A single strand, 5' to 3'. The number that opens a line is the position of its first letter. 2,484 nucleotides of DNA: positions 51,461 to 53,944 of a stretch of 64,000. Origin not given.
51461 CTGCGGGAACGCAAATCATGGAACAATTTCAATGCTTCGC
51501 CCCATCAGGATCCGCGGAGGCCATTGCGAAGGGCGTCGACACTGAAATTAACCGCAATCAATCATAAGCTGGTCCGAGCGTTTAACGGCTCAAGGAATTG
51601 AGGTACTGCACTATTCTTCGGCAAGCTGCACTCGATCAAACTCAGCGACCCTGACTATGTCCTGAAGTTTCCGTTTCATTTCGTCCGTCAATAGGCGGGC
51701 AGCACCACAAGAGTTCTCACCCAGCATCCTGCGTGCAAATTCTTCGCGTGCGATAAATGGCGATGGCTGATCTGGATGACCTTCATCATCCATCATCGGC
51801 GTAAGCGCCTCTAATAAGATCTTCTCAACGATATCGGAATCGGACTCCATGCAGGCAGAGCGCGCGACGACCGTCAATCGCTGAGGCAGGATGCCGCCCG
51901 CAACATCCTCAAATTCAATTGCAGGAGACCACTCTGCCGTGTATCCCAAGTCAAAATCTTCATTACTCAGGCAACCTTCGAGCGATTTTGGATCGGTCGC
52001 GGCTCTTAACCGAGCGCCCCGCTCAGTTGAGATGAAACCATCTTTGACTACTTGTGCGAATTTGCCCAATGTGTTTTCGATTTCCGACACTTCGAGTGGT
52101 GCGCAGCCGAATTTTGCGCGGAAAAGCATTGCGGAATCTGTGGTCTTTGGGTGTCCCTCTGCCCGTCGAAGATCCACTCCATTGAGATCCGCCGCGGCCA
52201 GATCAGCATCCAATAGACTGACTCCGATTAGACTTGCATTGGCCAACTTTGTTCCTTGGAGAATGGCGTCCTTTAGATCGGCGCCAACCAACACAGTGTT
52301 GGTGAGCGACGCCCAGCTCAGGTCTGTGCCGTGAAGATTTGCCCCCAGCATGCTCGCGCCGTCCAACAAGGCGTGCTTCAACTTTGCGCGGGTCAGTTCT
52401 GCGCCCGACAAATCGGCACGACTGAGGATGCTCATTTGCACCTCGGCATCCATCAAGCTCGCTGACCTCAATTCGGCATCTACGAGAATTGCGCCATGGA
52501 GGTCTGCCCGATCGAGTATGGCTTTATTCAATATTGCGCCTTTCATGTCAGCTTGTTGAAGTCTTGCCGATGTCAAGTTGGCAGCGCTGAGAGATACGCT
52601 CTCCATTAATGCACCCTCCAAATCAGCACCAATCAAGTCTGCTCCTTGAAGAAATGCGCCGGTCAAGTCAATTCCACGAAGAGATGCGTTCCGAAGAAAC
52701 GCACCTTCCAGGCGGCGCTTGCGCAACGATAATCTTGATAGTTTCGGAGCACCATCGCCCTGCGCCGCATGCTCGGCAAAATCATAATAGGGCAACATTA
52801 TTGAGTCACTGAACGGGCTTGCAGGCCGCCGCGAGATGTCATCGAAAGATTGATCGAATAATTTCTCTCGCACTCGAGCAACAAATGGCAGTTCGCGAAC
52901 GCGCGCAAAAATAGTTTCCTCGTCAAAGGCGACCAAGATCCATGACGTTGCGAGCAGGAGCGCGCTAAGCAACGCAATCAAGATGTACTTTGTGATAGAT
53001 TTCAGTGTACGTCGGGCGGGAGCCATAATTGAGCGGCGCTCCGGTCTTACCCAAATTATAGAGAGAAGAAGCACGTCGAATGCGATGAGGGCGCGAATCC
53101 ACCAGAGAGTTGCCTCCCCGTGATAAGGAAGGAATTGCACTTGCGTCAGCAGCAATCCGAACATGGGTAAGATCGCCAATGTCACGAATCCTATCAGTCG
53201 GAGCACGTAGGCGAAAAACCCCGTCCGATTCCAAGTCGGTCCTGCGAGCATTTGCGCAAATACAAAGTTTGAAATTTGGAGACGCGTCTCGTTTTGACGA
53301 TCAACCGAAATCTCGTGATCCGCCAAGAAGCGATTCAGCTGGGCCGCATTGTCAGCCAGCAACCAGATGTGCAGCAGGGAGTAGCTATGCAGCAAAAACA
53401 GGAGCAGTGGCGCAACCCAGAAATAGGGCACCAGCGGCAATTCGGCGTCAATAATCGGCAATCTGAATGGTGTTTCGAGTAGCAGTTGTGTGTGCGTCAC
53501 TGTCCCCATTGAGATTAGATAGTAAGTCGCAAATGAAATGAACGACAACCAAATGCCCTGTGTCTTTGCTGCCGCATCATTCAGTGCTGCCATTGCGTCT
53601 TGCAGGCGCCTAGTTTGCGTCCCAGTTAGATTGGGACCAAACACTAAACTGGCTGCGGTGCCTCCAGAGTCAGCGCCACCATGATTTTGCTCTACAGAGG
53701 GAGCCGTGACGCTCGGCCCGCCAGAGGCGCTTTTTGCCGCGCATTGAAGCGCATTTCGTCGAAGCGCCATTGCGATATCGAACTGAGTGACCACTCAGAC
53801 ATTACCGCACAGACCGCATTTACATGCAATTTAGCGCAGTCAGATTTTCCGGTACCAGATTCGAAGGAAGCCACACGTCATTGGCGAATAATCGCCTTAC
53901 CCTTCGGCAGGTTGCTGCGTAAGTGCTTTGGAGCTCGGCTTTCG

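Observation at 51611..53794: Horizontally acquired 727-aa protein with unusual architecture: polytopic membrane domain + pentapeptide-repeat solenoid + C-terminal globular domain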

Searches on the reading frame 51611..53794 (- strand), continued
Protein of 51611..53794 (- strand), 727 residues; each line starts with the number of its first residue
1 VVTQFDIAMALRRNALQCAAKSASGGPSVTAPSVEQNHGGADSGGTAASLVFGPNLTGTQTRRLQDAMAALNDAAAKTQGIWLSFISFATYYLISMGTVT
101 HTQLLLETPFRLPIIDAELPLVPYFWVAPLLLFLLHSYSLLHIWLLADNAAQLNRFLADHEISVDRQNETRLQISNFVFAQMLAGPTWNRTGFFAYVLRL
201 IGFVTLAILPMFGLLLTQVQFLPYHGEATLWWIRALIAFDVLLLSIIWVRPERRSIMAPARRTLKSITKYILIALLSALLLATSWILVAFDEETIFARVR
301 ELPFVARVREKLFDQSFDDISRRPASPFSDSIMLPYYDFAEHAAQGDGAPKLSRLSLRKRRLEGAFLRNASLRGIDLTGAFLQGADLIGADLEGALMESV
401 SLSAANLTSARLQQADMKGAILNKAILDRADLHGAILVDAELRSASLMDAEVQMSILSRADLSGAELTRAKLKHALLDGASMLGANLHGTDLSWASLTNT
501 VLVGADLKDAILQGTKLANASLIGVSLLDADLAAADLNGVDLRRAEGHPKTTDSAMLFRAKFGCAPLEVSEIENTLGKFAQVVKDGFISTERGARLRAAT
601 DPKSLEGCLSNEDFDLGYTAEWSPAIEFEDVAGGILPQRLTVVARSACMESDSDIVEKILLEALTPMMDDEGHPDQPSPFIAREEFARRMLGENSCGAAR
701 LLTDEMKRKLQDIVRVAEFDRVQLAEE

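Call 9: find_encoding_contigs(protein=P0001, flank=10000, max_places=4)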
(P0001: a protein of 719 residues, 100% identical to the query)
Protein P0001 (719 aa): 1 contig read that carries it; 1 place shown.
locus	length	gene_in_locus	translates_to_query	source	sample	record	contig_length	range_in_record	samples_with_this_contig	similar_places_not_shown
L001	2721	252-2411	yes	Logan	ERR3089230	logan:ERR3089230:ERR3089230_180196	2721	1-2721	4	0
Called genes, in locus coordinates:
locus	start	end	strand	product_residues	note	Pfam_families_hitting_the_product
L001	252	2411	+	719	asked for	PF00805:Pentapeptide, PF13576:Pentapeptide_3 (faint), PF13599:Pentapeptide_4 (faint), PF00805:Pentapeptide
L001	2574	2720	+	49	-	?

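Call 10: search_protein_families(library=padloc, proteins=[window:51611-53794:-], max_evalue=0.01)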
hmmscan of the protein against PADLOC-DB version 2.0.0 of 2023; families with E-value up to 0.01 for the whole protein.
window:51611-53794:- (727 aa): 0 families

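Call 18: find_encoding_contigs(protein=P0037, flank=8000, max_places=3)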
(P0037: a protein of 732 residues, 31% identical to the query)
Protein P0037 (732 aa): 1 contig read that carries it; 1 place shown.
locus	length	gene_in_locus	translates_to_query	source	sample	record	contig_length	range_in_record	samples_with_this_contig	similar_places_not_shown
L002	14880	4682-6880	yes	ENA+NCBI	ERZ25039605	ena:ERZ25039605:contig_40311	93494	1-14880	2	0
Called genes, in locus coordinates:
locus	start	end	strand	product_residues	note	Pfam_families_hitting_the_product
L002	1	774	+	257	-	?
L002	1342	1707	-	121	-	-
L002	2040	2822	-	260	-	PF02195:ParB_N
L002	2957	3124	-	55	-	-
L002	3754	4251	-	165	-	PF20796:PDDEXK_13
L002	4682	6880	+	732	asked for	PF13576:Pentapeptide_3 (faint), PF00805:Pentapeptide, PF13599:Pentapeptide_4 (weak), PF00805:Pentapeptide, PF13599:Pentapeptide_4 (weak), PF00805:Pentapeptide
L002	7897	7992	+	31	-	-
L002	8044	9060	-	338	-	PF00248:Aldo_ket_red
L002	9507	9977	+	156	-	PF13751:DDE_Tnp_1_6, PF01609:DDE_Tnp_1 (faint)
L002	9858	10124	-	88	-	-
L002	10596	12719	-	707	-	-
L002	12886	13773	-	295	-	-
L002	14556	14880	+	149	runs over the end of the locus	PF11149:DUF2924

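Call 19: find_encoding_contigs(protein=P0052, flank=8000, max_places=3)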
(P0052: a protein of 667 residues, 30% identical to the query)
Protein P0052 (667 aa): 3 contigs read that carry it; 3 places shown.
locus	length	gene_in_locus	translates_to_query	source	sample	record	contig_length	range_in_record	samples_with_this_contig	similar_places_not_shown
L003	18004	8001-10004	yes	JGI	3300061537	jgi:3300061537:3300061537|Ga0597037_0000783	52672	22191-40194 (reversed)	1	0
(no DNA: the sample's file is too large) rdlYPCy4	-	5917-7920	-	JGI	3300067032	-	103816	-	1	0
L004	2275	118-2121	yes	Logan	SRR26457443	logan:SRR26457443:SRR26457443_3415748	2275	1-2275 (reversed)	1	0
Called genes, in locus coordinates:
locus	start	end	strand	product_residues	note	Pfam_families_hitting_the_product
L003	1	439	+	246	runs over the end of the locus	PF13085:Fer2_3, PF13183:Fer4_8, PF13187:Fer4_9 (weak), PF13534:Fer4_17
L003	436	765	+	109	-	-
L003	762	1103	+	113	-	PF01127:Sdh_cyt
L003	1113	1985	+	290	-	PF05681:Fumerase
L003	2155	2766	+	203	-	PF05683:Fumerase_C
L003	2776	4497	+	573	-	PF00890:FAD_binding_2, PF01266:DAO (weak), PF02910:Succ_DH_flav_C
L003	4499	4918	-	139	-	PF18158:AidB_N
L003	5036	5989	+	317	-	PF02729:OTCace_N, PF00185:OTCace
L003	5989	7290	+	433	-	PF01979:Amidohydro_1, PF12890:DHOase, PF07969:Amidohydro_3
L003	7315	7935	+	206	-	PF02660:G3P_acyltransf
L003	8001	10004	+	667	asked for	PF13599:Pentapeptide_4 (faint), PF00805:Pentapeptide, PF13576:Pentapeptide_3 (faint), PF00805:Pentapeptide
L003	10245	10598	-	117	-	-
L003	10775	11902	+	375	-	PF21102:DprA_N, PF02481:DNA_processg_A, PF17782:WHD_DprA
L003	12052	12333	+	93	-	-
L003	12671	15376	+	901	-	PF01751:Toprim, PF01131:Topoisom_bac, PF01396:Zn_ribbon_Top1, PF13368:Toprim_C_rpt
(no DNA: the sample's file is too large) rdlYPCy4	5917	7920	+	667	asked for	PF13599:Pentapeptide_4 (faint), PF00805:Pentapeptide, PF13576:Pentapeptide_3 (faint), PF00805:Pentapeptide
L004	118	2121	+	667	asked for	PF13599:Pentapeptide_4 (faint), PF00805:Pentapeptide, PF13576:Pentapeptide_3 (faint), PF00805:Pentapeptide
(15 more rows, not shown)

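Call 21: find_encoding_contigs(protein=P0084, flank=8000, max_places=2)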
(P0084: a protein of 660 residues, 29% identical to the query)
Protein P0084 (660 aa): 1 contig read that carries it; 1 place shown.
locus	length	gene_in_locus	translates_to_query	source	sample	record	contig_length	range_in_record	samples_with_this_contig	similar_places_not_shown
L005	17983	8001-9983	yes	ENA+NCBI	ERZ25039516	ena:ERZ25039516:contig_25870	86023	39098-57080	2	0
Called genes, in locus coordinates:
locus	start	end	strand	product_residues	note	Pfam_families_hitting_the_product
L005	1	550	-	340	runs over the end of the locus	PF01464:SLT (weak)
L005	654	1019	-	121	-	PF01502:PRA-CH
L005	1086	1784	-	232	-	PF01227:GTP_cyclohydroI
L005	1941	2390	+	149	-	PF01592:NifU_N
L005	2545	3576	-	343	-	-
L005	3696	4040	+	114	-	PF01809:YidD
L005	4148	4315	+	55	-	-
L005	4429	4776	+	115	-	-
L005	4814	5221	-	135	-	PF12098:DUF3574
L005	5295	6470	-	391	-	PF07690:MFS_1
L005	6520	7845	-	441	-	-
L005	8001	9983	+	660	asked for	PF13576:Pentapeptide_3 (faint), PF13599:Pentapeptide_4 (faint), PF00805:Pentapeptide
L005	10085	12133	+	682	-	PF02824:TGS (weak), PF07973:tRNA_SAD, PF00587:tRNA-synt_2b, PF03129:HGTP_anticodon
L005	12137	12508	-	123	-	-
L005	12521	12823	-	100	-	PF09907:HigB_toxin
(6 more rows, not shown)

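Call 22: find_encoding_contigs(protein=P0046, flank=8000, max_places=2)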
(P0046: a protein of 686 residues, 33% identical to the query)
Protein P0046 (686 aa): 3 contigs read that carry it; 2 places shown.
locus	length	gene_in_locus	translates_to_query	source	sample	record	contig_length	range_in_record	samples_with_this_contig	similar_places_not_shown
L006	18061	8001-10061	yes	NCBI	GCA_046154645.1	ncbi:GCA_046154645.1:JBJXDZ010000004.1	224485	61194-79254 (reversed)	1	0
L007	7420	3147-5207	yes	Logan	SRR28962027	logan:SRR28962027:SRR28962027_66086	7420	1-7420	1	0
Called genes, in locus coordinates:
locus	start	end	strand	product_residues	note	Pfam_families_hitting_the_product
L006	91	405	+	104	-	PF00166:Cpn10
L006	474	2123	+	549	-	PF00118:Cpn60_TCP1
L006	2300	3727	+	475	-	PF07969:Amidohydro_3 (weak), PF01979:Amidohydro_1, PF07969:Amidohydro_3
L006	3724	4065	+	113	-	-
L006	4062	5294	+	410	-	PF02492:cobW, PF07683:CobW_C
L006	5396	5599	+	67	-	-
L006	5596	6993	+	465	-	PF01425:Amidase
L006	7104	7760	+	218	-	PF01177:Asp_Glu_race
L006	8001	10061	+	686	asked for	PF00805:Pentapeptide (weak), PF13576:Pentapeptide_3 (faint), PF00805:Pentapeptide, PF13599:Pentapeptide_4 (weak), PF00805:Pentapeptide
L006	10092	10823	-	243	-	-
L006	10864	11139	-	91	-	PF01722:BolA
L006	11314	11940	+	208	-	PF00226:DnaJ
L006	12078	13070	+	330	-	PF12556:CobS_N, PF07728:AAA_5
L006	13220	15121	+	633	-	PF06213:CobT, PF11775:CobT_C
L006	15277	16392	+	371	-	PF13449:Phytase-like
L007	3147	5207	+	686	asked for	PF00805:Pentapeptide (weak), PF13576:Pentapeptide_3 (faint), PF00805:Pentapeptide, PF13599:Pentapeptide_4 (weak), PF00805:Pentapeptide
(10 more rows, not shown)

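Call 23: predict_structure(alignment_id=A1)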
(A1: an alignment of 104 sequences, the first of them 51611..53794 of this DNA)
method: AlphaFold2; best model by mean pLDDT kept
length: 727 residues; sequences in the alignment: 104
mean_pLDDT: 88.0   pTM: 0.83
mean pLDDT of the five models: 88.0, 86.5, 86.4, 86.2, 85.5
residues with pLDDT >= 90: 475; 70-90: 156; 50-70: 70; < 50: 26
segments of 3 or more residues with pLDDT < 50: 1-6, 24-33, 36-45
pLDDT, mean of each block of 10 residues (from residue 1): 51 67 49 46 51 78 95 97 97 96 96 93 97 98 95 93 92 96 95 95 96 97 95 98 91 63 82 94 95 91 94 91 93 95 78 87 97 97 97 97 97 97 97 97 97 97 97 97 97 96 97 95 96 93 93 88 85 85 86 89 77 68 68 70 87 86 76 65 88 84 92 91 87
secondary structure, 60 per line:
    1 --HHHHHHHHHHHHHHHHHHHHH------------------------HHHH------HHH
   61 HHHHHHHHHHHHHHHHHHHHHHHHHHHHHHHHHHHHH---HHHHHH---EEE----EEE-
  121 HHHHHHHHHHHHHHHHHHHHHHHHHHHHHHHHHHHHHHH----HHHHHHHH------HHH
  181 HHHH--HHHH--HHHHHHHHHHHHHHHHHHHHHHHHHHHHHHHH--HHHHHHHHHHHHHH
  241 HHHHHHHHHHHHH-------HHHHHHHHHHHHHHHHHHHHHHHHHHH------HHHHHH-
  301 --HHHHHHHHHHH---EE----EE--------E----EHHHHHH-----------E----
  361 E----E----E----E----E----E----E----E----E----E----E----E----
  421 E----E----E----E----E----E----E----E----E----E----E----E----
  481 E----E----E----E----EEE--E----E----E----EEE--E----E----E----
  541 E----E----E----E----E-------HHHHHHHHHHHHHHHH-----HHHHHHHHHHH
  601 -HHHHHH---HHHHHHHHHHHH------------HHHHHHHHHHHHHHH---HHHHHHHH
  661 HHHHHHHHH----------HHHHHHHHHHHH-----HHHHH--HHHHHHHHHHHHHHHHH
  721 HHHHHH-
elements in order (helices of 4 or more, strands of 3 or more residues): H3-23 H48-51 H58-97 H101-106 E110-112 E117-119 H121-159 H164-171 H178-184 H187-190 H193-224 H227-253 H261-287 H294-299 H303-313 H339-344 E501-503 E521-523 H569-584 H590-600 H602-607 H611-622 H635-649 H653-669 H680-691 H697-701 H704-726

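Call 50: search_protein_families(library=pfam, proteins=[P0004, P0008, P0037], max_evalue=0.01)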
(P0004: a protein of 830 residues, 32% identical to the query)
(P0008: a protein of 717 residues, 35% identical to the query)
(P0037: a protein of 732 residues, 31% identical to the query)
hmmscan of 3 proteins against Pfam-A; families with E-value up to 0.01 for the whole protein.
P0004 (830 aa): 6 families
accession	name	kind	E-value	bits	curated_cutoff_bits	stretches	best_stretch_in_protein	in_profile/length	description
PF00805.28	Pentapeptide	-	9e-77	252.5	20.2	11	518-551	3-36/40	Pentapeptide repeats (8 copies)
PF13599.13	Pentapeptide_4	-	5.6e-52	174.2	38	7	612-687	2-77/78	Pentapeptide repeat region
PF13576.12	Pentapeptide_3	-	1.4e-40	137.7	27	5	638-681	1-47/48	Pentapeptide repeats (9 copies)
PF25296.1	Decapeptide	-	7.2e-06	26.2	45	2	334-396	8-70/74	Decapeptide repeat region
PF03120.22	DNA_ligase_OB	-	0.00059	20.1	32.9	0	506-525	21-40/79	NAD-dependent DNA ligase OB-fold domain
PF23894.2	LD_SV2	-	0.0017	19.1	29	0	618-686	22-90/92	SV2A/B/C luminal domain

P0008 (717 aa): 4 families
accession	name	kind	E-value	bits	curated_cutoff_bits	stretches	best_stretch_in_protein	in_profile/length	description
PF00805.28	Pentapeptide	-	2.4e-31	107.3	20.2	7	419-456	1-38/40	Pentapeptide repeats (8 copies)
PF13599.13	Pentapeptide_4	-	2.1e-21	76.2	38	3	350-424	2-76/78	Pentapeptide repeat region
PF13576.12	Pentapeptide_3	-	1.9e-15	57.2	27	1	356-399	1-47/48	Pentapeptide repeats (9 copies)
PF25296.1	Decapeptide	-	2.3e-07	31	45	1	331-396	7-72/74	Decapeptide repeat region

P0037 (732 aa): 3 families
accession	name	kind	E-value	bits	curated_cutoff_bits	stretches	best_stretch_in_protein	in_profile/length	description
PF00805.28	Pentapeptide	-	1.4e-46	156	20.2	7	488-525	3-40/40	Pentapeptide repeats (8 copies)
PF13576.12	Pentapeptide_3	-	6.3e-19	68.4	27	2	496-536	4-47/48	Pentapeptide repeats (9 copies)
PF13599.13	Pentapeptide_4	-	6.2e-17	61.9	38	3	481-553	6-78/78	Pentapeptide repeat region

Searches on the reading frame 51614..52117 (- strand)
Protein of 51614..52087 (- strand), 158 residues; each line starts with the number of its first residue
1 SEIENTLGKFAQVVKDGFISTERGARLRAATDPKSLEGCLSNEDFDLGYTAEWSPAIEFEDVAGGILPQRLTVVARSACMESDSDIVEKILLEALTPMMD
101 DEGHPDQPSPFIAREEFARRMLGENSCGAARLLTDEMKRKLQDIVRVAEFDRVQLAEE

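Call 50: search_protein_families(library=pfam, proteins=[window:51614-52087:-], max_evalue=0.01)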
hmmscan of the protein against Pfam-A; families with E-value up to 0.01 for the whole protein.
window:51614-52087:- (158 aa): 0 families

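Call 66: search_solved_structures(query=A5, max_evalue=1)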
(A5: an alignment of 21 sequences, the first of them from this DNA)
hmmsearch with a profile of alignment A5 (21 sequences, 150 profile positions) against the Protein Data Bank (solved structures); distinct sequences matched with E-value up to 1: 6.
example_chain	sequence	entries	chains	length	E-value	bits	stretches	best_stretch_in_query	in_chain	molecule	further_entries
9gzg_A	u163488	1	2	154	0.092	16.2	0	55-79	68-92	Engineered CTPR protein with glutamic acids for conductivity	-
4ldk_A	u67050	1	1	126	0.098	16.2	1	13-62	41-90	FAD-linked sulfhydryl oxidase ALR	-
3u2m_A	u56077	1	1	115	0.14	15.7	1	13-62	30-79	FAD-linked sulfhydryl oxidase ALR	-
3u2l_A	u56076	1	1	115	0.2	15.1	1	13-62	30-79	FAD-linked sulfhydryl oxidase ALR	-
3tk0_A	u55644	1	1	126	0.23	14.9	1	13-62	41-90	FAD-linked sulfhydryl oxidase ALR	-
3u5s_A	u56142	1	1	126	0.25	14.8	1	13-62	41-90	FAD-linked sulfhydryl oxidase ALR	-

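Call 67: search_protein_families(library=pfam, alignment_id=A5, max_evalue=1)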
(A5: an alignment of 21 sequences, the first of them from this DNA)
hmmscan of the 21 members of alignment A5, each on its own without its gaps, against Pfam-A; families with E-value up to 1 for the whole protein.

A. member 1, seq(168 aa): 0 families

B. families by the number of members that match (of 21 scanned): 8 families
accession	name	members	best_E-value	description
PF21658.2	LNYV_PP_C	1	0.062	Lettuce necrotic yellow virus phosphoprotein C-terminal domain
PF19938.4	DUF6400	1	0.065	Family of unknown function (DUF6400)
PF10412.15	TrwB_AAD_bind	1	0.078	Type IV secretion-system coupling protein DNA-binding domain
PF03150.19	CCP_MauG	1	0.097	Di-haem cytochrome c peroxidase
PF01166.23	TSC22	1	0.13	TSC-22/dip/bun family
PF08916.16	Phe_ZIP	1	0.16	Phenylalanine zipper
PF19326.5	AMP_deaminase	1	0.37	AMP deaminase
PF17243.7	POTRA_TamA_1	1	0.49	POTRA domain TamA domain 1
